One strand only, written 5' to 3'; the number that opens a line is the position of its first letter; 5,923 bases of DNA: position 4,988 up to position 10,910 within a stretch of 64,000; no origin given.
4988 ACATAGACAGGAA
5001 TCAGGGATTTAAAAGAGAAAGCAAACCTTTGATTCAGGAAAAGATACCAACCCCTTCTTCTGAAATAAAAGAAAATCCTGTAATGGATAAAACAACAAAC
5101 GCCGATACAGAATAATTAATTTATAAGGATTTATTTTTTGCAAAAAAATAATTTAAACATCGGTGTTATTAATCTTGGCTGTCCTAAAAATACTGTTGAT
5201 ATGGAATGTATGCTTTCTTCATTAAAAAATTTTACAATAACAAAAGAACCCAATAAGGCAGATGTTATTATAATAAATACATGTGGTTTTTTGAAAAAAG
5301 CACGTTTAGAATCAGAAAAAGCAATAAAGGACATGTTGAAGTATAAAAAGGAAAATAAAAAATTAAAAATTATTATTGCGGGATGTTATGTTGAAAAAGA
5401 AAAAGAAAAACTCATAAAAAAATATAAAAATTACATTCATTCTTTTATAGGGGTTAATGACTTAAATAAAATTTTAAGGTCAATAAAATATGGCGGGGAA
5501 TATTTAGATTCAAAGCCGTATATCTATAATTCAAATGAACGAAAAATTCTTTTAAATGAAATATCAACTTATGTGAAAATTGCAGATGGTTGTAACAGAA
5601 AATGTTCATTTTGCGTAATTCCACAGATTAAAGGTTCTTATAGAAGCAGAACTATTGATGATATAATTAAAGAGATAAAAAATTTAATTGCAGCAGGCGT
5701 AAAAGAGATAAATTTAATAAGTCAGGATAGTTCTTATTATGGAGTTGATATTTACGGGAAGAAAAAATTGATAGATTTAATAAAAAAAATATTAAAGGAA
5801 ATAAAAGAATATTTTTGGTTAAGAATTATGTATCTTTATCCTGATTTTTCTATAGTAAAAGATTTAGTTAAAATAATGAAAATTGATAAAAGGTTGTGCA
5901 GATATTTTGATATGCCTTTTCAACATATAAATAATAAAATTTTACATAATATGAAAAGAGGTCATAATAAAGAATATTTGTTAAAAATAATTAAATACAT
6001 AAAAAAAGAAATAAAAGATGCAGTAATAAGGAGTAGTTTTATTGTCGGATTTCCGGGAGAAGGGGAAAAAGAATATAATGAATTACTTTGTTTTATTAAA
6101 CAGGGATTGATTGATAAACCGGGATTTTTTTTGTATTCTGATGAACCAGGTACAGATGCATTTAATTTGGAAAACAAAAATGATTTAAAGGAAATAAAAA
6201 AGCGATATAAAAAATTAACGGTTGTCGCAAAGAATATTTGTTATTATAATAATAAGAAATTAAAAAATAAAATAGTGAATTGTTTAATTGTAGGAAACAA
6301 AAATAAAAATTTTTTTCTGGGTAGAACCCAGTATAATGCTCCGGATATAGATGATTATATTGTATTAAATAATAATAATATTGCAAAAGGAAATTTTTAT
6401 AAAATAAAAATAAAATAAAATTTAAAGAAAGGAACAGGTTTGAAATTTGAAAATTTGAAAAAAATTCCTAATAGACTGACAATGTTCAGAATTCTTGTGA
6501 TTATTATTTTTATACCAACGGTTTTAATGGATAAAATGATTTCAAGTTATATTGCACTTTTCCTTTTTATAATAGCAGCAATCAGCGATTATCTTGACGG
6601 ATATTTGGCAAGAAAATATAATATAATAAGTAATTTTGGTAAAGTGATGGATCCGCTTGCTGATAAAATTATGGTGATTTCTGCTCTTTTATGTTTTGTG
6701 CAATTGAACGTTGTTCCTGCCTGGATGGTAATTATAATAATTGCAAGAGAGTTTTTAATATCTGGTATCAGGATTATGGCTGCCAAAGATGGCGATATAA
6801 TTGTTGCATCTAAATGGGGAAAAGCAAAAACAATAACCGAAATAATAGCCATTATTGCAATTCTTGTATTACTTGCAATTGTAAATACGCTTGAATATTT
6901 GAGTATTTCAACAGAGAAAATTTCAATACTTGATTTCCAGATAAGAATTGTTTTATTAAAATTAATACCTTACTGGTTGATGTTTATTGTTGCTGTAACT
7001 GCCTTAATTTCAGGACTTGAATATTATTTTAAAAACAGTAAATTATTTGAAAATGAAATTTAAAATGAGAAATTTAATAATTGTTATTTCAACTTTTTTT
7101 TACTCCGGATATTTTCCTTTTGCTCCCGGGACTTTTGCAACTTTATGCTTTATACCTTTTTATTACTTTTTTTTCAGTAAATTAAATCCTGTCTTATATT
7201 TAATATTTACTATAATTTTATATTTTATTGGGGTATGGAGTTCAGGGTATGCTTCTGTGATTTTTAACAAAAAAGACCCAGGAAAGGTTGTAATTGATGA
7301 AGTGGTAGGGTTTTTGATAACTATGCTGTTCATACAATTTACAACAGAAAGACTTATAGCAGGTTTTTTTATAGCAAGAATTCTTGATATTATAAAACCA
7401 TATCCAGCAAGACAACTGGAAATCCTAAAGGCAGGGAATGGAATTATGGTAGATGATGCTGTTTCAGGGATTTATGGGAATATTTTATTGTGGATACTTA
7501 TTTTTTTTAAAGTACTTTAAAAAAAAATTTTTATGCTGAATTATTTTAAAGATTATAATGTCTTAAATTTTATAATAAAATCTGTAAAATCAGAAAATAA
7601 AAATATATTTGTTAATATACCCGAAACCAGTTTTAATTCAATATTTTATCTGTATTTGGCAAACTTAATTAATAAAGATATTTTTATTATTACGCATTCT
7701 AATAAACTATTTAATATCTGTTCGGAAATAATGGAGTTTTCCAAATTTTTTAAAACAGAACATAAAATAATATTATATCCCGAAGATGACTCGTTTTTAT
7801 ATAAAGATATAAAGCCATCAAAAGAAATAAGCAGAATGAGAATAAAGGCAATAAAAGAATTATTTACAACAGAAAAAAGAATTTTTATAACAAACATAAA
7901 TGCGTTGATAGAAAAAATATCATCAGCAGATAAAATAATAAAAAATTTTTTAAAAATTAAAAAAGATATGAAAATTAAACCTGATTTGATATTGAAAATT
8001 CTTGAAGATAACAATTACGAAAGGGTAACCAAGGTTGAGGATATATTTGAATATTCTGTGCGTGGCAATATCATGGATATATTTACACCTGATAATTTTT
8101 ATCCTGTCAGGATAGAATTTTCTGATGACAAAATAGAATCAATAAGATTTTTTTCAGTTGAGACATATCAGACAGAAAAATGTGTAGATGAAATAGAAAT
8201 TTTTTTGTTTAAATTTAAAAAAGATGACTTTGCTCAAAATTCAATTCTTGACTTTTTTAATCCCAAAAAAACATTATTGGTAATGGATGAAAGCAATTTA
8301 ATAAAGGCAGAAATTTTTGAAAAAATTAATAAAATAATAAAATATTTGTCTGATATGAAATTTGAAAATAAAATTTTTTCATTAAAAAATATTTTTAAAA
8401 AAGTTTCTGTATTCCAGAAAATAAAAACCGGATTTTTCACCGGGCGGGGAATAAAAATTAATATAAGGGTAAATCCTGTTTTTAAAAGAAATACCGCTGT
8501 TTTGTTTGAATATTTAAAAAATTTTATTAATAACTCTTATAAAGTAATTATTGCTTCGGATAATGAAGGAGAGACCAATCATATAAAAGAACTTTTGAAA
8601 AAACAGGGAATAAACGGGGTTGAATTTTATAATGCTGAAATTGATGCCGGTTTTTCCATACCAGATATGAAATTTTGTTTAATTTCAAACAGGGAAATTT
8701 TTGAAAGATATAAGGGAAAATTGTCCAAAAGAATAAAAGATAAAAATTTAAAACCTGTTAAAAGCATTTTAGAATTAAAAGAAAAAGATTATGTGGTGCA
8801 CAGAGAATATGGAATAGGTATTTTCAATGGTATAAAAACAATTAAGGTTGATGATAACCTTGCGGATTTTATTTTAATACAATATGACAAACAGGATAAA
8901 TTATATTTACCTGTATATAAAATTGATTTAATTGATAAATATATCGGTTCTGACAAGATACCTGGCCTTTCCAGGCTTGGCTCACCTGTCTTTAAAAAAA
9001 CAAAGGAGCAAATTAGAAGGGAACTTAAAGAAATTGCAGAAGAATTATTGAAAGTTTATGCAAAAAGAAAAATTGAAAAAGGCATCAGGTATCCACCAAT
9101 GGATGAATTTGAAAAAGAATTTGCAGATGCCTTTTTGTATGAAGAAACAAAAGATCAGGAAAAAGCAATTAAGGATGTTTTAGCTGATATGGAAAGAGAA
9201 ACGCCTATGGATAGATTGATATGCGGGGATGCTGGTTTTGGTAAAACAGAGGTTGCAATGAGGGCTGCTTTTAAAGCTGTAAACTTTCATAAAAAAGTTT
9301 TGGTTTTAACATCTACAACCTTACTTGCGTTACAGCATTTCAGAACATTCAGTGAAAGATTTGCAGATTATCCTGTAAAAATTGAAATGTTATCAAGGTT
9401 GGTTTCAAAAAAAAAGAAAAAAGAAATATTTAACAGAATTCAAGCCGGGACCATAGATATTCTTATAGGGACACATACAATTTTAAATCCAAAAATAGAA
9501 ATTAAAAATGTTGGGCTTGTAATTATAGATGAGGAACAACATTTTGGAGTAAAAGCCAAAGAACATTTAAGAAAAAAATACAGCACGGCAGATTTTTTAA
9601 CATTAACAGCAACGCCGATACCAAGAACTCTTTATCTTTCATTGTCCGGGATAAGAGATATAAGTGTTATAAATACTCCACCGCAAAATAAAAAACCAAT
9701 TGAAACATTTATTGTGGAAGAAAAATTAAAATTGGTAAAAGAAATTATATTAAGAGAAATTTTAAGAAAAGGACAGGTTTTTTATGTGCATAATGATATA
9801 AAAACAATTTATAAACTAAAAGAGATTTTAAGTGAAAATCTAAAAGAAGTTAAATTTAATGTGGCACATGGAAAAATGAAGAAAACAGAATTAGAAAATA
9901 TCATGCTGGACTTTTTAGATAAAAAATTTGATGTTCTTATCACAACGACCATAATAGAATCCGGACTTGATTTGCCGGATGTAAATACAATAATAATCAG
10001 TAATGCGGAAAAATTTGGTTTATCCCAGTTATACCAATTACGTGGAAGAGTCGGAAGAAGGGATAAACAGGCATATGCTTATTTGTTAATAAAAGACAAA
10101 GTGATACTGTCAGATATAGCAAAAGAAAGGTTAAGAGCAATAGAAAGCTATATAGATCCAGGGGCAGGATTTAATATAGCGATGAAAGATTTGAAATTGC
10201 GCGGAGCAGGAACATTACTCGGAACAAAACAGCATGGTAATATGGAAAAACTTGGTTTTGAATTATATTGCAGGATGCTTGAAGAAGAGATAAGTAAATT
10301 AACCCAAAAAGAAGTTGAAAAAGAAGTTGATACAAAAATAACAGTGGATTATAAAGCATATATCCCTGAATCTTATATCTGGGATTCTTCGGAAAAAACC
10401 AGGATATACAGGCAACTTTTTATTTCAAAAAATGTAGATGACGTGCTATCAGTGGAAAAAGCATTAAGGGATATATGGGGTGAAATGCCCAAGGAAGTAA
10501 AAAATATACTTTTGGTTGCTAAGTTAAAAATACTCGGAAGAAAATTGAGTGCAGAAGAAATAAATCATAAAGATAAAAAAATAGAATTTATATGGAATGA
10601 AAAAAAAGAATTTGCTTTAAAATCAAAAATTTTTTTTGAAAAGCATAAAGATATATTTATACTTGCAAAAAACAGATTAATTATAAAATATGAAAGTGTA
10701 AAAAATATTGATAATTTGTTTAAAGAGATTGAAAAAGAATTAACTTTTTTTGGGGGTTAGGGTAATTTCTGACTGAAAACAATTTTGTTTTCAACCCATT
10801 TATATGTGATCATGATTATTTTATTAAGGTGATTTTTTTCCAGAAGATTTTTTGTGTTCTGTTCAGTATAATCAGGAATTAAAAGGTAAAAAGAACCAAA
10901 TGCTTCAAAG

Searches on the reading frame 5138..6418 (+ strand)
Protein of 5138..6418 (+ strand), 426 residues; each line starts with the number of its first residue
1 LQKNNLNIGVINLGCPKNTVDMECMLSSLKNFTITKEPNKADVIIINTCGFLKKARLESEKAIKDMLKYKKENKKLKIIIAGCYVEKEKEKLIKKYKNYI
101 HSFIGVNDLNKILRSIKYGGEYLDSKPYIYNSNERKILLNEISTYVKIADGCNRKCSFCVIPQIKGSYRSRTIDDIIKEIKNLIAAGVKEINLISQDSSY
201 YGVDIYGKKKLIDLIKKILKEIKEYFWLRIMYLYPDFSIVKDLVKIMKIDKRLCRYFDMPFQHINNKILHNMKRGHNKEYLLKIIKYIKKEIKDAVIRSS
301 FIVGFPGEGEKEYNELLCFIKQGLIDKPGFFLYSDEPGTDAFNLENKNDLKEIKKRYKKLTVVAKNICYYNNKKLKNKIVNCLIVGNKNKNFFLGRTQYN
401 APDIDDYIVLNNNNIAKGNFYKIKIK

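Call 84: search_protein_families(library=pfam, proteins=[window:5138-6418:+], max_evalue=0.01)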
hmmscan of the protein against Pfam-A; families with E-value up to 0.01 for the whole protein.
window:5138-6418:+ (426 aa): 3 families
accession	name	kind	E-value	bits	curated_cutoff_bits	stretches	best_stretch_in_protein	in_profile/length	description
PF04055.27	Radical_SAM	-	3.6e-24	86.3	29.5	1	147-317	2-163/166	Radical SAM superfamily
PF00919.26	UPF0004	-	1.9e-21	76.3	27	1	9-97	3-91/98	Uncharacterized protein family UPF0004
PF18693.7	TRAM_2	-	1.4e-07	32.1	27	1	380-426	5-51/63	TRAM domain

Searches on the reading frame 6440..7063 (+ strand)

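Call 43: search_protein_families(library=pfam, proteins=[window:6440-7063:+], max_evalue=0.01)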
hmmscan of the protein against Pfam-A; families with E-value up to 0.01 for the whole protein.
window:6440-7063:+ (207 aa): 1 family
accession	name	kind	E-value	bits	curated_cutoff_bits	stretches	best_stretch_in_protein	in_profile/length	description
PF01066.26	CDP-OH_P_transf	-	3.1e-40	138.5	22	1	9-151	3-142/152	CDP-alcohol phosphatidyltransferase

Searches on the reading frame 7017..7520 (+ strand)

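Call 43: search_protein_families(library=pfam, proteins=[window:7017-7520:+], max_evalue=0.01)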
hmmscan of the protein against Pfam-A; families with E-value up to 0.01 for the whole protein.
window:7017-7520:+ (167 aa): 1 family
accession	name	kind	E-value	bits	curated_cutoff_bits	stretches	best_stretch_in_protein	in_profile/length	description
PF04608.18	PgpA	-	3.7e-38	131.1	28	1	23-161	1-140/141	Phosphatidylglycerophosphatase A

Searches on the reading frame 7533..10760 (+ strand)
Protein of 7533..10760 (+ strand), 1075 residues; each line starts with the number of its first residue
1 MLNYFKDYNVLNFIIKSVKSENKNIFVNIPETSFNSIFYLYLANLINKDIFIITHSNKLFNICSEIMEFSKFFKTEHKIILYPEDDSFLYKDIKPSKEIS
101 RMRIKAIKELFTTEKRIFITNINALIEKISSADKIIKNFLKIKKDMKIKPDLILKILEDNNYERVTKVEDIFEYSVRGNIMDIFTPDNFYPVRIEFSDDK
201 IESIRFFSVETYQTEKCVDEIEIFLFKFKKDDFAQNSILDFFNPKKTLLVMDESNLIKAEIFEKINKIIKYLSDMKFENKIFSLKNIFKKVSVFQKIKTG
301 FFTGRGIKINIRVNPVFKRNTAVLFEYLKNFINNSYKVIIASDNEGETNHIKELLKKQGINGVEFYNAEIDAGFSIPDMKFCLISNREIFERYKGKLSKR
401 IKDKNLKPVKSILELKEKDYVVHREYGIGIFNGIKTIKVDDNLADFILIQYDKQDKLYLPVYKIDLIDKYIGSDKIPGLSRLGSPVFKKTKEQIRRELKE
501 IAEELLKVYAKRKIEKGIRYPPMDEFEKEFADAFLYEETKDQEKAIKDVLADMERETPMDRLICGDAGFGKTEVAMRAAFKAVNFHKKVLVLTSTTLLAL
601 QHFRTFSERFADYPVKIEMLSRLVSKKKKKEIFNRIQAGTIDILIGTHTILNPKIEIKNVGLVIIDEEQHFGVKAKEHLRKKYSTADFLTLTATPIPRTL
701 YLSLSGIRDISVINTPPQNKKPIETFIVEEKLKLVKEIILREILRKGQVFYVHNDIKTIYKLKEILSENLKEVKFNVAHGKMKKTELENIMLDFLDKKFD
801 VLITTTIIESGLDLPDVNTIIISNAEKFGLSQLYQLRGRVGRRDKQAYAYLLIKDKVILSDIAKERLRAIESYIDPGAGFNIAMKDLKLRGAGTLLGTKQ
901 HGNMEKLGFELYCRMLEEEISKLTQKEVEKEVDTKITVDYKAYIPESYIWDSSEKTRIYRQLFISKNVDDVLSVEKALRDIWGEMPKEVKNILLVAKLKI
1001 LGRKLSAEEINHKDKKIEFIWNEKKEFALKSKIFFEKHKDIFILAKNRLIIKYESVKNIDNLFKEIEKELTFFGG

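Call 84: search_protein_families(library=pfam, proteins=[window:7533-10760:+], max_evalue=0.01)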
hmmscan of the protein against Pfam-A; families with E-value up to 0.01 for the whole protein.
window:7533-10760:+ (1075 aa): 8 families
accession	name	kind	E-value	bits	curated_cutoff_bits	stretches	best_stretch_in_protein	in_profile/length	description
PF00271.37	Helicase_C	-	5.9e-24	84.9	23.5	1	731-843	2-109/110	Helicase conserved C-terminal domain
PF00270.35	DEAD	-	2.4e-22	79.9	26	1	539-699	1-163/167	DEAD/DEAH box helicase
PF03461.20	TRCF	-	1.2e-19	70.9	25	1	939-1026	2-89/95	TRCF domain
PF02559.22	CarD_TRCF_RID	-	1.4e-16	60.7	23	1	415-471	1-57/57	CarD-like/TRCF RID domain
PF17757.6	UvrB_inter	-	8e-16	58.4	22.9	1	140-224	1-86/91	UvrB interaction domain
PF22590.2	Cas3-like_C_2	-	5.3e-06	27.1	27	1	746-844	2-105/106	CRISPR-associated nuclease/helicase Cas3, C-terminal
PF19833.4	RecG_dom3_C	-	0.00097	19.6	26.8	1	879-903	4-28/87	ATP-dependent DNA helicase RecG, domain 3, C-terminal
PF05970.20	PIF1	-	0.0025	17.9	25.9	0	539-636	3-100/223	PIF1-like helicase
